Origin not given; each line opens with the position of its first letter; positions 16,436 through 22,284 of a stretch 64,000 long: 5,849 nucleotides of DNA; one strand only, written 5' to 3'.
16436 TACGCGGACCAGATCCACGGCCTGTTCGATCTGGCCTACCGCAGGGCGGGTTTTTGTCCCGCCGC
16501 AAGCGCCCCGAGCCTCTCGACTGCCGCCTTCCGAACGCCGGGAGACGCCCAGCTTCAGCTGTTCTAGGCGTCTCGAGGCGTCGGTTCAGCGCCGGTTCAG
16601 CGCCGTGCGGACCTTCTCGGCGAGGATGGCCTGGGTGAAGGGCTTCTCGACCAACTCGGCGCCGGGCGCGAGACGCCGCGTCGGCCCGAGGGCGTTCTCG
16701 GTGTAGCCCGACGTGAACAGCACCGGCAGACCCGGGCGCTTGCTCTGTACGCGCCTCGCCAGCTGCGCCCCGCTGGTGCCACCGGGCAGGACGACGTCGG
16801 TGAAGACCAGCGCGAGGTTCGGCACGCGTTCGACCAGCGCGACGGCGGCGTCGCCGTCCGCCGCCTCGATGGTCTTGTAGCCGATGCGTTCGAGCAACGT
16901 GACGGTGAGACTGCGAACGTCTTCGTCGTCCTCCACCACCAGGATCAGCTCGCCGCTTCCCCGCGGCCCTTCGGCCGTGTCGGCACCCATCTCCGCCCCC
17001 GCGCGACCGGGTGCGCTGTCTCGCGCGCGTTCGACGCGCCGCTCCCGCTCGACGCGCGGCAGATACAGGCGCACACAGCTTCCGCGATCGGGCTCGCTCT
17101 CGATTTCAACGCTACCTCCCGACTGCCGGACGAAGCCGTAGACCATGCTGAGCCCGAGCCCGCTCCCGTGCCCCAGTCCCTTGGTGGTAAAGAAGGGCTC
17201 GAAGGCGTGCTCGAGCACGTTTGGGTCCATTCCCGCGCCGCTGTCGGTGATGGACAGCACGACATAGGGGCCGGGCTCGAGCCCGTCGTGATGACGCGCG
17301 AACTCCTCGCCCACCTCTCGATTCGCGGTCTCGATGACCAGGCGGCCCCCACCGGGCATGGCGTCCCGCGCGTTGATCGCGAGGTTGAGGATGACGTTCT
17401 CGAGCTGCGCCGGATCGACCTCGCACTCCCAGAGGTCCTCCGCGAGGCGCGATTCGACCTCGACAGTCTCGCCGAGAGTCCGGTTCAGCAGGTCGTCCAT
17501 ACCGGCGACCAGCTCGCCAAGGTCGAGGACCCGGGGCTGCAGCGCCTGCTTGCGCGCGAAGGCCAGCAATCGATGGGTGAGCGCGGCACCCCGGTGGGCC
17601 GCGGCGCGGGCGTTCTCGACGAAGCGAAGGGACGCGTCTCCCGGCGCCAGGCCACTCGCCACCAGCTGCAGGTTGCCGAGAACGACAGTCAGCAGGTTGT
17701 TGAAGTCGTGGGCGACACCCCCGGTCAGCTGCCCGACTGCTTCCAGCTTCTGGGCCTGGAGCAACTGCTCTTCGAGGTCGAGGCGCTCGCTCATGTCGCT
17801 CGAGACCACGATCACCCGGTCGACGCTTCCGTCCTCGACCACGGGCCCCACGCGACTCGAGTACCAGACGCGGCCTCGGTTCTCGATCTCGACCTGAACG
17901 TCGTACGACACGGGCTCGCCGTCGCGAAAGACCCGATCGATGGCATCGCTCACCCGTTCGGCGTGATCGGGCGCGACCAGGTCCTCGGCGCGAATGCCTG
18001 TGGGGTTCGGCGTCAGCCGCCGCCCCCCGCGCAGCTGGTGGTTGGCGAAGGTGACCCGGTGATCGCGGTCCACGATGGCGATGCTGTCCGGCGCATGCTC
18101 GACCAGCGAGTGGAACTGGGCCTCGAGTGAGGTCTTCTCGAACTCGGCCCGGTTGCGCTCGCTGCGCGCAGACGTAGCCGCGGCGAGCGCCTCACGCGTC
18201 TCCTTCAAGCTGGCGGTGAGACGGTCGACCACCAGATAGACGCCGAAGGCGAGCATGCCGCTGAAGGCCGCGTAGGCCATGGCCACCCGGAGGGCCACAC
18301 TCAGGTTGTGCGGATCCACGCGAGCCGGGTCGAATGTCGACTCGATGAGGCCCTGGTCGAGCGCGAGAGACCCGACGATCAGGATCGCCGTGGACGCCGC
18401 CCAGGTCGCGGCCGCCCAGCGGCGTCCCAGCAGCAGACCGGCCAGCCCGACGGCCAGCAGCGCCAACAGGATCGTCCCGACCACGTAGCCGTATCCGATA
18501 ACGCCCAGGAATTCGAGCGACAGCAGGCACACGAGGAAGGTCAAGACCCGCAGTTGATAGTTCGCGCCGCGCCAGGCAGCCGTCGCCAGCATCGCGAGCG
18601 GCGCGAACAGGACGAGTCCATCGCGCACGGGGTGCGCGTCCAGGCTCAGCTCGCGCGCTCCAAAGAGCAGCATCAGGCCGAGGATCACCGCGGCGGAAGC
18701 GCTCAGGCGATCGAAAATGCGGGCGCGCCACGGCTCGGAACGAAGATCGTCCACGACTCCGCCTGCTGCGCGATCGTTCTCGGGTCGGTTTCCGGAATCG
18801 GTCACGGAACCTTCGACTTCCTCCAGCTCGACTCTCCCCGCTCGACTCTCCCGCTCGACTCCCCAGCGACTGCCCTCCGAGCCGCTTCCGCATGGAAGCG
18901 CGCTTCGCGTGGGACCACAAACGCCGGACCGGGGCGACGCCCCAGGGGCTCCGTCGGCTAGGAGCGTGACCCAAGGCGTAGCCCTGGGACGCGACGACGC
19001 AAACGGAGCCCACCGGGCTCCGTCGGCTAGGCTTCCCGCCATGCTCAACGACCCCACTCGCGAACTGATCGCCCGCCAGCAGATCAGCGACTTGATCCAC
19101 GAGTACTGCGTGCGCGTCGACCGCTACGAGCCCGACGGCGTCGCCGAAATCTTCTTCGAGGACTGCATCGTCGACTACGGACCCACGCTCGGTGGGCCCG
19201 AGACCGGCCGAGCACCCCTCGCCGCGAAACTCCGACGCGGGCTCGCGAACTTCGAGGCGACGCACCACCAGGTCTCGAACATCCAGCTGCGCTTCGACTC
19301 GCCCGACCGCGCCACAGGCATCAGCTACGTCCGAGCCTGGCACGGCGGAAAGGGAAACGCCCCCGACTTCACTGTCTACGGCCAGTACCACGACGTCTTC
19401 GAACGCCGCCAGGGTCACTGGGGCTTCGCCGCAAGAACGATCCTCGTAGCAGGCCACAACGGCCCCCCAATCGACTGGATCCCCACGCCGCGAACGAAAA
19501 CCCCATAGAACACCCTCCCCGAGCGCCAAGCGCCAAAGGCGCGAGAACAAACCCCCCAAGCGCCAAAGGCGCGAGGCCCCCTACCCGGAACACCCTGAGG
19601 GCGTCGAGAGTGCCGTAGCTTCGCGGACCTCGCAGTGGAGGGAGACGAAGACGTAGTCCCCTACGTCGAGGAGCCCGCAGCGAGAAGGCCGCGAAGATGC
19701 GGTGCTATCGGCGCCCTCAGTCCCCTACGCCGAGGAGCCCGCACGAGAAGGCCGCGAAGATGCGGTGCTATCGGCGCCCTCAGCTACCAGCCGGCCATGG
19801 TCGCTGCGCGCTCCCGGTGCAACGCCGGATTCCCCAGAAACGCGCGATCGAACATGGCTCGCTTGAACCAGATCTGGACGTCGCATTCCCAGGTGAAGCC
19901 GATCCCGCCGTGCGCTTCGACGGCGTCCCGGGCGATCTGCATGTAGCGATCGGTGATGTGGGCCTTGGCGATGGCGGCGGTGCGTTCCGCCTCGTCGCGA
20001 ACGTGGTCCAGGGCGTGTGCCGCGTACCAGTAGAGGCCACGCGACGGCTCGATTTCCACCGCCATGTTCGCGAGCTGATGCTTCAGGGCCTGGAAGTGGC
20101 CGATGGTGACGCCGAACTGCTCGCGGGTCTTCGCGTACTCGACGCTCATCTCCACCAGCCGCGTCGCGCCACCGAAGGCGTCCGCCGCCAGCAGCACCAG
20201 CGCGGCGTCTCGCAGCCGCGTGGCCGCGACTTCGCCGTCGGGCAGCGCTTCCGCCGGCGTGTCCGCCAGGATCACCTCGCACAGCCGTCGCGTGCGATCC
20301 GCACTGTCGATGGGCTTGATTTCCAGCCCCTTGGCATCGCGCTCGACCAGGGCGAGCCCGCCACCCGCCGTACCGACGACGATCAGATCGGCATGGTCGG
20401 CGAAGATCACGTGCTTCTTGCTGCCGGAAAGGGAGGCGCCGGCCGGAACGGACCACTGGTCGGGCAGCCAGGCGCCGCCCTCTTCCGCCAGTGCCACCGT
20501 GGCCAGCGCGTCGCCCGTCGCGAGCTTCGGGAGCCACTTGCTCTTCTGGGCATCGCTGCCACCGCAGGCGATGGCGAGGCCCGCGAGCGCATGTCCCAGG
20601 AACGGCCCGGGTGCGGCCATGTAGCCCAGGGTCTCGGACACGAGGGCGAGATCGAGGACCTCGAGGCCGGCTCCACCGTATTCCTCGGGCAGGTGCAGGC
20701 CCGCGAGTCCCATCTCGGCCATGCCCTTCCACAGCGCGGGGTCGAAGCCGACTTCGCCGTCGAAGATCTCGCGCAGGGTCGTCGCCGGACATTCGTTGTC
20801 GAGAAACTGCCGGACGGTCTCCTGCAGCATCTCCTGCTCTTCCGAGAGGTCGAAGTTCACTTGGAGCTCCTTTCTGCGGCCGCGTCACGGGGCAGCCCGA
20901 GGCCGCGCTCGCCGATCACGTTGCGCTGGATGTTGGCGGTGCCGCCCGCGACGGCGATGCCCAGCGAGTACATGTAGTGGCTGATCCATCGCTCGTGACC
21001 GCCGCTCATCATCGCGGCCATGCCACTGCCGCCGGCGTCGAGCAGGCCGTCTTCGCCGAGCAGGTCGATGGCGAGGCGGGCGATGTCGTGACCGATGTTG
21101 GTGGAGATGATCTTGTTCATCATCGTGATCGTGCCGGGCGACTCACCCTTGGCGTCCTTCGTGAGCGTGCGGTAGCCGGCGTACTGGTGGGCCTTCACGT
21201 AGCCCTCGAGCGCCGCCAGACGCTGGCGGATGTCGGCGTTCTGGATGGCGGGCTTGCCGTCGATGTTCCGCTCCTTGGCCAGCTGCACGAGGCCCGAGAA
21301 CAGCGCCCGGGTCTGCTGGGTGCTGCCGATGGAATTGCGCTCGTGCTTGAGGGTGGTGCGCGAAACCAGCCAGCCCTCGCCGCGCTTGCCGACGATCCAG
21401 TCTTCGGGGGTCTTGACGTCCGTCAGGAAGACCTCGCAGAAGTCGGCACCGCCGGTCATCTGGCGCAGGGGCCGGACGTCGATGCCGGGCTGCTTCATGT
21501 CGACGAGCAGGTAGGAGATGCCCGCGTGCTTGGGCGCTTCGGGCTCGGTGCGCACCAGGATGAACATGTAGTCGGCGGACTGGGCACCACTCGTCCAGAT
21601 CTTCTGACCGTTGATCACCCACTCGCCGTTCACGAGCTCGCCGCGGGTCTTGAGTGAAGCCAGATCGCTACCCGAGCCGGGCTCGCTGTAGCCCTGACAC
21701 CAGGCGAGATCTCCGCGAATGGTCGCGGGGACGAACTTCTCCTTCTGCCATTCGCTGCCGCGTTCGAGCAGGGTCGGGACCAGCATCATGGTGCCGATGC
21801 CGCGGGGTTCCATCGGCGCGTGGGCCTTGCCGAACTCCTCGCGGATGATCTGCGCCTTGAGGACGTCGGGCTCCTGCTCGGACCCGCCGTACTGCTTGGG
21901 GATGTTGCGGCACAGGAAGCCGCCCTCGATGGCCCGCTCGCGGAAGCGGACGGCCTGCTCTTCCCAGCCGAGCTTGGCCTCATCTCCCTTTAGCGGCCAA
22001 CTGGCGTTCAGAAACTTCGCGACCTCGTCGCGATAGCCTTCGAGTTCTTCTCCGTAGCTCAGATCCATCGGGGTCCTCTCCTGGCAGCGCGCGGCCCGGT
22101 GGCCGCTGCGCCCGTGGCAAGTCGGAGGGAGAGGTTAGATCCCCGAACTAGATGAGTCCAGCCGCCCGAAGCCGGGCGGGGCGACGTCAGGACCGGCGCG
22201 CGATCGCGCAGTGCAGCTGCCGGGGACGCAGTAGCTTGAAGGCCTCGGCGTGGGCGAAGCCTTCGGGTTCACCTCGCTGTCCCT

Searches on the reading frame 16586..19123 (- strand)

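Call 82: search_protein_families(library=pfam, proteins=[window:16586-19123:-], max_evalue=0.00001)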
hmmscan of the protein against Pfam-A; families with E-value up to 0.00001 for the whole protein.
window:16586-19123:- (845 aa): 5 families
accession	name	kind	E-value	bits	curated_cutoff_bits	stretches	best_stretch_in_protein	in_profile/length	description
PF02518.31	HATPase_c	-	1.1e-19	71.3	26.4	1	570-690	2-109/111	Histidine kinase-, DNA gyrase B-, and HSP90-like ATPase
PF00072.30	Response_reg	-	7.5e-14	52.3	30.2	1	727-838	1-110/111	Response regulator receiver domain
PF08448.16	PAS_4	-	1.9e-12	47.8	23.1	1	341-447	1-108/110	PAS fold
PF00512.31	HisKA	-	7.1e-07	29.6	26.9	1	464-527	3-65/66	His Kinase A (phospho-acceptor) domain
PF20969.2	MASE11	-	8.9e-06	26.2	27.3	0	132-301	2-167/168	MASE11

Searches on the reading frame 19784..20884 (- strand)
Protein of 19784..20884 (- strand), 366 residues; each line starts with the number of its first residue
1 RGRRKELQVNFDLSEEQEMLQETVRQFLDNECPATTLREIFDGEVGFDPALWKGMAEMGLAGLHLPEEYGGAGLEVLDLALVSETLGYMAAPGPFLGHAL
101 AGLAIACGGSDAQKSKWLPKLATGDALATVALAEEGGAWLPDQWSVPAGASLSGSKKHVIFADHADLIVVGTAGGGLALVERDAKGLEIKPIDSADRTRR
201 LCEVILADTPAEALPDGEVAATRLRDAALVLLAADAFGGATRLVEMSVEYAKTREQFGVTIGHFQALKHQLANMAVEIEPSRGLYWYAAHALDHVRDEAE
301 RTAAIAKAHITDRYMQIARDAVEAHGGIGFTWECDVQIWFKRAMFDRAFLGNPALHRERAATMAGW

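Call 83: search_protein_families(library=pfam, proteins=[window:19784-20884:-], max_evalue=0.00001)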
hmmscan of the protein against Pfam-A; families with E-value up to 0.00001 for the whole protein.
window:19784-20884:- (366 aa): 3 families
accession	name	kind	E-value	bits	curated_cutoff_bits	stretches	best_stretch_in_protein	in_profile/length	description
PF02771.21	Acyl-CoA_dh_N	-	1.6e-28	99.8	22.9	1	14-125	1-113/113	Acyl-CoA dehydrogenase, N-terminal domain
PF00441.29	Acyl-CoA_dh_1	-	3.4e-26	92.6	22.4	1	231-361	17-146/150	Acyl-CoA dehydrogenase, C-terminal domain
PF08028.16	Acyl-CoA_dh_2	-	1.3e-07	32.4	22.7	1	231-333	2-113/134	Acyl-CoA dehydrogenase, C-terminal domain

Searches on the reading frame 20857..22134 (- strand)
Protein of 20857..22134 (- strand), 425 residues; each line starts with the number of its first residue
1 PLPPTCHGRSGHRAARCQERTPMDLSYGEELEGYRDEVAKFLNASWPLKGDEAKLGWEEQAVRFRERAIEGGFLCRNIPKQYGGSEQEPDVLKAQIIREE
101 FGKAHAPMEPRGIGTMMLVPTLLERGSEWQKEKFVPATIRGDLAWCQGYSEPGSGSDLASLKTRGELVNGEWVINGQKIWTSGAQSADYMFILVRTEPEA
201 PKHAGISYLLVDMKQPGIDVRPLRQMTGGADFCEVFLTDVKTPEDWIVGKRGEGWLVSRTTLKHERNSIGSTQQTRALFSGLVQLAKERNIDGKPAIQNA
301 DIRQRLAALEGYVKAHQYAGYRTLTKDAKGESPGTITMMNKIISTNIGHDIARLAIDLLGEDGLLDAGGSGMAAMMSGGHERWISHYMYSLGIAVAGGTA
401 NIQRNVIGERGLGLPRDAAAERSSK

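Call 83: search_protein_families(library=pfam, proteins=[window:20857-22134:-], max_evalue=0.00001)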
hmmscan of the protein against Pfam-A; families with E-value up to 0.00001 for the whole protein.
window:20857-22134:- (425 aa): 3 families
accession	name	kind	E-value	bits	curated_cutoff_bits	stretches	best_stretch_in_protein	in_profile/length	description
PF02770.24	Acyl-CoA_dh_M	-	1.9e-21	76.5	33.3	1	146-240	1-97/97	Acyl-CoA dehydrogenase, middle domain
PF00441.29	Acyl-CoA_dh_1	-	3.2e-19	70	22.4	1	252-411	1-149/150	Acyl-CoA dehydrogenase, C-terminal domain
PF02771.21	Acyl-CoA_dh_N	-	2.6e-12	47.6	22.9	1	29-142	2-113/113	Acyl-CoA dehydrogenase, N-terminal domain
